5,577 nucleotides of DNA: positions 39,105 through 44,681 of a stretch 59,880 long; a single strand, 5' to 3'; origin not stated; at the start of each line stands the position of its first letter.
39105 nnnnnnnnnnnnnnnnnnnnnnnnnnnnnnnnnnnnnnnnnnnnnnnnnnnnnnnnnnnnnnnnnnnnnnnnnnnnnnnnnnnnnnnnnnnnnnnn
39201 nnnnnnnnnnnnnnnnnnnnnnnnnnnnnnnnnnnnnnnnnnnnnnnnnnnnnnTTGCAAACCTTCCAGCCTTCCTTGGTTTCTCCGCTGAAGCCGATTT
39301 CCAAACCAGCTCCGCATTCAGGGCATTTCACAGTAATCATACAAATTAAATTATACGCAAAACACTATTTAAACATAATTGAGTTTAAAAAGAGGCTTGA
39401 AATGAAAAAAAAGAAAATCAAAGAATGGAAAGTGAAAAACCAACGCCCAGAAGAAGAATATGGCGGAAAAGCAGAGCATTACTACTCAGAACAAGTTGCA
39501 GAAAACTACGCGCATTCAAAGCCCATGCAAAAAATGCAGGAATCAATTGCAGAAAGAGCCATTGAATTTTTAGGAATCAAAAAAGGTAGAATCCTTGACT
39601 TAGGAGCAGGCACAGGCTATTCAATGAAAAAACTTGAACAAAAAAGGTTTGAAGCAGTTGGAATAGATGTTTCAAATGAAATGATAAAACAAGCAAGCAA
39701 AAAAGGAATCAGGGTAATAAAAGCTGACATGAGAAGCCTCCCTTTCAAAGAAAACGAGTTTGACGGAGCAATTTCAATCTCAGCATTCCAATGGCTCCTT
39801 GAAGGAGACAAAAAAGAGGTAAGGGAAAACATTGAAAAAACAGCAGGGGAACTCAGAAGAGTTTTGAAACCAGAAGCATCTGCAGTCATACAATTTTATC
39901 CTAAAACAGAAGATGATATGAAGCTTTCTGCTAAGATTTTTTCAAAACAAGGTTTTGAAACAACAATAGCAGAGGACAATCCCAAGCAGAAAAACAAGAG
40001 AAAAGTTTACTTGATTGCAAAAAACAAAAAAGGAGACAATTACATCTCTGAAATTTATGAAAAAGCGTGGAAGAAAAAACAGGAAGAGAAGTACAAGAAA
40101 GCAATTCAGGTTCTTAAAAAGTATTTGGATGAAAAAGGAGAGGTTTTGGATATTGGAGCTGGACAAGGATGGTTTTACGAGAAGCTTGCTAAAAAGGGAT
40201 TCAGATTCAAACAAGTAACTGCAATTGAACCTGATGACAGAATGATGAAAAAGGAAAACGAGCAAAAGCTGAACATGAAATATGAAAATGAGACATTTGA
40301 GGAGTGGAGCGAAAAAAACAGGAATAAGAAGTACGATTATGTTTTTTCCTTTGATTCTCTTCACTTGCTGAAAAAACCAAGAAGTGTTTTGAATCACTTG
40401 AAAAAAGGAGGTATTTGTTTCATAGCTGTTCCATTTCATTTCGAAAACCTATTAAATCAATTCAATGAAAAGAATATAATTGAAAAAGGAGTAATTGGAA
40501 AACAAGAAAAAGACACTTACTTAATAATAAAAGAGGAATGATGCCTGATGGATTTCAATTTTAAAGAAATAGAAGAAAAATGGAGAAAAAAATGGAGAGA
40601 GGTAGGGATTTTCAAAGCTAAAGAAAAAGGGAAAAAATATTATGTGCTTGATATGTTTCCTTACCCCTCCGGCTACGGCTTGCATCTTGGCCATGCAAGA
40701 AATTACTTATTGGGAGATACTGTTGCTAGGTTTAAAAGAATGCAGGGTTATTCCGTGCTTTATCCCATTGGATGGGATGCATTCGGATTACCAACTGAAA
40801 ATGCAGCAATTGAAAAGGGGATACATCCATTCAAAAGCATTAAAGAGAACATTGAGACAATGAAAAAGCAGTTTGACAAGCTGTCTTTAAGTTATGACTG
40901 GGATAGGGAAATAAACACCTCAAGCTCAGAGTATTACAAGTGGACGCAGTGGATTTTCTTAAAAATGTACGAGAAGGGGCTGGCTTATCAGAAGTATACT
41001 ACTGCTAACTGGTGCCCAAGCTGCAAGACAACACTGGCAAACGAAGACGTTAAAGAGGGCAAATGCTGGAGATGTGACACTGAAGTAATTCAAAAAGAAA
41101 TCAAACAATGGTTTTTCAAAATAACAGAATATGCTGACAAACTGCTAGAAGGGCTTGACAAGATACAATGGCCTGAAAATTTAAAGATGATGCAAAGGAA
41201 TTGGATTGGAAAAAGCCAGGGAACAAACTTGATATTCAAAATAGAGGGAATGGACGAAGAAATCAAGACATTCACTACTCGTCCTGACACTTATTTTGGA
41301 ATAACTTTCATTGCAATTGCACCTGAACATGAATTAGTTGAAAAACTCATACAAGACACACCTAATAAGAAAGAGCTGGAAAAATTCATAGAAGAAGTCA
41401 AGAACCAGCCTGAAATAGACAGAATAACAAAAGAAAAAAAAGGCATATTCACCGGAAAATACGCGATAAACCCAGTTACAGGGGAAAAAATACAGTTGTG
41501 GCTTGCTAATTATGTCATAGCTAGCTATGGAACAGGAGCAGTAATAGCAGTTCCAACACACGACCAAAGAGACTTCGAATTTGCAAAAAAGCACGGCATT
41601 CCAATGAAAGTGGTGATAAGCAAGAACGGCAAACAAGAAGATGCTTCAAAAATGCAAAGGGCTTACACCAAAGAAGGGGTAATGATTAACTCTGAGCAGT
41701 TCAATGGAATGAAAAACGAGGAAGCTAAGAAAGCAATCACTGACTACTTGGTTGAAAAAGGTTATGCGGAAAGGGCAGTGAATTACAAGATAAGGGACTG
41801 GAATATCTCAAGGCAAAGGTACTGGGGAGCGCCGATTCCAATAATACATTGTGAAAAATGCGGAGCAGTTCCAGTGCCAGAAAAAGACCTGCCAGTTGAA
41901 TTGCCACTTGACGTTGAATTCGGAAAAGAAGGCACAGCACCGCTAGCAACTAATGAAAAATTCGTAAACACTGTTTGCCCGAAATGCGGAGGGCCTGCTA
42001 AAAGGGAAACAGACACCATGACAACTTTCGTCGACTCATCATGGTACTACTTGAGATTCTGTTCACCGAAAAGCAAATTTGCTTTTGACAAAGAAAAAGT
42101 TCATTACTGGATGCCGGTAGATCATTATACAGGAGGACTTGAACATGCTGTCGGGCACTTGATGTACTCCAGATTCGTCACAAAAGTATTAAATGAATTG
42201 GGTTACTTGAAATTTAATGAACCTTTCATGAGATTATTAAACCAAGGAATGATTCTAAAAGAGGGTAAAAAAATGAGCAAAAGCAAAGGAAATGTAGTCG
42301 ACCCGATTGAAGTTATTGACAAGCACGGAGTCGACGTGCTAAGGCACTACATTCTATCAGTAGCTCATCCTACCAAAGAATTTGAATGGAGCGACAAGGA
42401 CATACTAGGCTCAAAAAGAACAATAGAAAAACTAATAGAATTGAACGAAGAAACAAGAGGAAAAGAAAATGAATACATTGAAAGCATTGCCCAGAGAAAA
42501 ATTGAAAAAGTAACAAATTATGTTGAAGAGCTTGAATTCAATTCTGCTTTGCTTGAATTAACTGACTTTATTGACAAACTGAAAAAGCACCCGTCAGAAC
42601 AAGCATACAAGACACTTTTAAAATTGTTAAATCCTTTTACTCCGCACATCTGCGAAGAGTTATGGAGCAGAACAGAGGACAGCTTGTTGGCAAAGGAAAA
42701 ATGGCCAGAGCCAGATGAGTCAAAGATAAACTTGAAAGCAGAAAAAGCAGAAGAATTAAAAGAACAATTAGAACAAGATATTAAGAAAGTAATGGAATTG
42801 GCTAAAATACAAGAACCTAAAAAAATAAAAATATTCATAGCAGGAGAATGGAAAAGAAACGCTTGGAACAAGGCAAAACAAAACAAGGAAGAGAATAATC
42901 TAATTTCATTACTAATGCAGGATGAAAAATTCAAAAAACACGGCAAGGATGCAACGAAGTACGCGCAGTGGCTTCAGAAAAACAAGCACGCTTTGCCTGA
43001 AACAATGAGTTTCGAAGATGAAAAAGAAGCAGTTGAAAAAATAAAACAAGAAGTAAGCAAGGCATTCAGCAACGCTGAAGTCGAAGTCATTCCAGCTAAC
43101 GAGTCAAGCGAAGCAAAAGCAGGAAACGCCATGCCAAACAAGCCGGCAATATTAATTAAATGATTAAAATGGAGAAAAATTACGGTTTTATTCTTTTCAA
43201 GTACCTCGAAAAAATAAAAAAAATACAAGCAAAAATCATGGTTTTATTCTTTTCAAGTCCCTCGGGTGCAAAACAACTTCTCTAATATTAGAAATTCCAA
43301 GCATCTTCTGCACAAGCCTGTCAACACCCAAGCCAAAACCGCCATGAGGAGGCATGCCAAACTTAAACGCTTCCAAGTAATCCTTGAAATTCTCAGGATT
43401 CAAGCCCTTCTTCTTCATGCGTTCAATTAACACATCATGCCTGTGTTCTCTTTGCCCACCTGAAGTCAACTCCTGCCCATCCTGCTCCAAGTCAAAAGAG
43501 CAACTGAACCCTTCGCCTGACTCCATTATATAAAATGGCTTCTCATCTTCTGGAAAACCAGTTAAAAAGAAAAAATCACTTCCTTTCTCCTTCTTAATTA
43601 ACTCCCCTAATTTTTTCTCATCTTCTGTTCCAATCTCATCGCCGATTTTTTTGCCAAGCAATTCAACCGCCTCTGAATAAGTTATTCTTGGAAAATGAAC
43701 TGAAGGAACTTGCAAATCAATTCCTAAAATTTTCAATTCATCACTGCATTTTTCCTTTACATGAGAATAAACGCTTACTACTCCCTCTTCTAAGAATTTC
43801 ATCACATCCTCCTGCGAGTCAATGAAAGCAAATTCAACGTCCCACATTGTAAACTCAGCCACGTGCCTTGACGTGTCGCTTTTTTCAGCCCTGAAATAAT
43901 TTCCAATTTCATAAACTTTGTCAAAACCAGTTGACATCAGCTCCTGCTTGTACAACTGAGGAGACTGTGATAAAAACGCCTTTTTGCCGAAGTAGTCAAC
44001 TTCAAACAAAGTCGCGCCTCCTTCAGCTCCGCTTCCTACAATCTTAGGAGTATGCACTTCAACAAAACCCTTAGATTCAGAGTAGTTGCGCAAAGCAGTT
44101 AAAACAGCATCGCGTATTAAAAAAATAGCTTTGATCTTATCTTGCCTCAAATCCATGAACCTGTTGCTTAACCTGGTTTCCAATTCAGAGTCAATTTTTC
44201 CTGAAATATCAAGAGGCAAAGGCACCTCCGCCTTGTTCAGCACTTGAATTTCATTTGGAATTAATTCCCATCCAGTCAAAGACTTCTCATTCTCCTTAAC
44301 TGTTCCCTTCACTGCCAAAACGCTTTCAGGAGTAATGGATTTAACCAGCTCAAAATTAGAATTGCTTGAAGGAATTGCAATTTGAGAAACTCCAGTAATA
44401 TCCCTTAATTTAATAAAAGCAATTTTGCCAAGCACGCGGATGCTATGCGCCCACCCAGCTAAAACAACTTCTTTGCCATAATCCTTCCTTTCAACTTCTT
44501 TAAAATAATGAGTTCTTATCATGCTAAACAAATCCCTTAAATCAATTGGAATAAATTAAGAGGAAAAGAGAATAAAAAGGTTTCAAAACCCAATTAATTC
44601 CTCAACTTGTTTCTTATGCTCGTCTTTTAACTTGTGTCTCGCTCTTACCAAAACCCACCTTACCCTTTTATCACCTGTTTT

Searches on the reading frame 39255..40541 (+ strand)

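Call 33: search_protein_families(library=pfam, proteins=[window:39255-40541:+], max_evalue=0.01)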
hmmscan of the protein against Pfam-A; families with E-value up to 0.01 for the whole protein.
window:39255-40541:+ (428 aa): 16 families
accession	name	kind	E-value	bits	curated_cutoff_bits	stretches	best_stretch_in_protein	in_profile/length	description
PF08241.18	Methyltransf_11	-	3e-29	101.9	21.2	2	114-211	1-94/95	Methyltransferase domain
PF13649.12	Methyltransf_25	-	1.4e-28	99.8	27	2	113-206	1-95/97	Methyltransferase domain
PF13489.12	Methyltransf_23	-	4.4e-26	92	27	2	274-394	3-120/164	Methyltransferase domain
PF13847.12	Methyltransf_31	-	2.6e-22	79.5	27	2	110-222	4-118/145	Methyltransferase domain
PF08242.18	Methyltransf_12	-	2.2e-21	76.8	30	2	298-384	1-90/98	Methyltransferase domain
PF07021.18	MetW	-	1.2e-11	45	21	1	111-179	15-86/193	Methionine biosynthesis protein MetW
PF01728.25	FtsJ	-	3.7e-09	37.2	24.1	1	104-258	17-181/181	FtsJ-like methyltransferase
PF05219.18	DREV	-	2e-08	34.1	26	2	108-157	93-142/265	DREV methyltransferase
PF00398.26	RrnaAD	-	2.2e-08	34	24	1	288-337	25-71/263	Ribosomal RNA adenine dimethylase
PF01135.25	PCMT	-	4.2e-08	33.7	20.3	1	97-150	60-117/210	Protein-L-isoaspartate(D-aspartate) O-methyltransferase (PCMT)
PF13679.12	Methyltransf_32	-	4.4e-08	33.6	27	1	273-358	2-94/143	Methyltransferase domain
PF05175.20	MTS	-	9.5e-06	25.8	23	0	284-365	20-104/170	Methyltransferase small domain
PF01209.24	Ubie_methyltran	-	0.0001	22.2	20.1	1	109-207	46-146/233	ubiE/COQ5 methyltransferase family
PF03848.20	TehB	-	0.00011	22.1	20.4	0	278-374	20-110/193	Tellurite resistance protein TehB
PF06080.18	DUF938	-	0.0017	18.6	27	0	283-375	14-116/202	Protein of unknown function (DUF938)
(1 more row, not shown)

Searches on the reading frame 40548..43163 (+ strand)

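Call 33: search_protein_families(library=pfam, proteins=[window:40548-43163:+], max_evalue=0.01)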
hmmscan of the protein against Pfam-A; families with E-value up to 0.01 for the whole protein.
window:40548-43163:+ (871 aa): 6 families
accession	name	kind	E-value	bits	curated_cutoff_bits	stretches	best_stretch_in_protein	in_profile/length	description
PF13603.12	tRNA-synt_1_2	-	7.5e-73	244.4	25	1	217-401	1-184/185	Leucyl-tRNA synthetase, editing domain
PF00133.28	tRNA-synt_1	-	2.8e-59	201.4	22.7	2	12-221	2-226/414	tRNA synthetases class I (I, L, M and V)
PF09334.17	tRNA-synt_1g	-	1.6e-39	136.2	20.1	3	36-179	6-145/391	tRNA synthetases class I (M)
PF08264.19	Anticodon_1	-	3e-14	53.6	25.1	1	642-761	2-145/148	Anticodon-binding domain of tRNA ligase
PF01406.26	tRNA-synt_1e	-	8.7e-10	38.9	27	1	563-620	241-297/301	tRNA synthetases class I (C) catalytic domain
PF01921.24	tRNA-synt_1f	-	7.3e-05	22.3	27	1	568-620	275-326/360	tRNA synthetases class I (K)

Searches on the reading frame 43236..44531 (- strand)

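Call 33: search_protein_families(library=pfam, proteins=[window:43236-44531:-], max_evalue=0.01)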
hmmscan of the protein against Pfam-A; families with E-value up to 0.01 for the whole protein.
window:43236-44531:- (431 aa): 3 families
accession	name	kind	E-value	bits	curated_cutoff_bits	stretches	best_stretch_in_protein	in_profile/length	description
PF00152.25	tRNA-synt_2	-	6e-88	295.3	25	1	117-425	2-307/308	tRNA synthetases class II (D, K and N)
PF01336.31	tRNA_anti-codon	-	3.8e-13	49.6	27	1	22-98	1-75/75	OB-fold nucleic acid binding domain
PF01409.25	tRNA-synt_2d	-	0.0046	16.9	19.8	0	398-422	214-238/246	tRNA synthetases class II core domain (F)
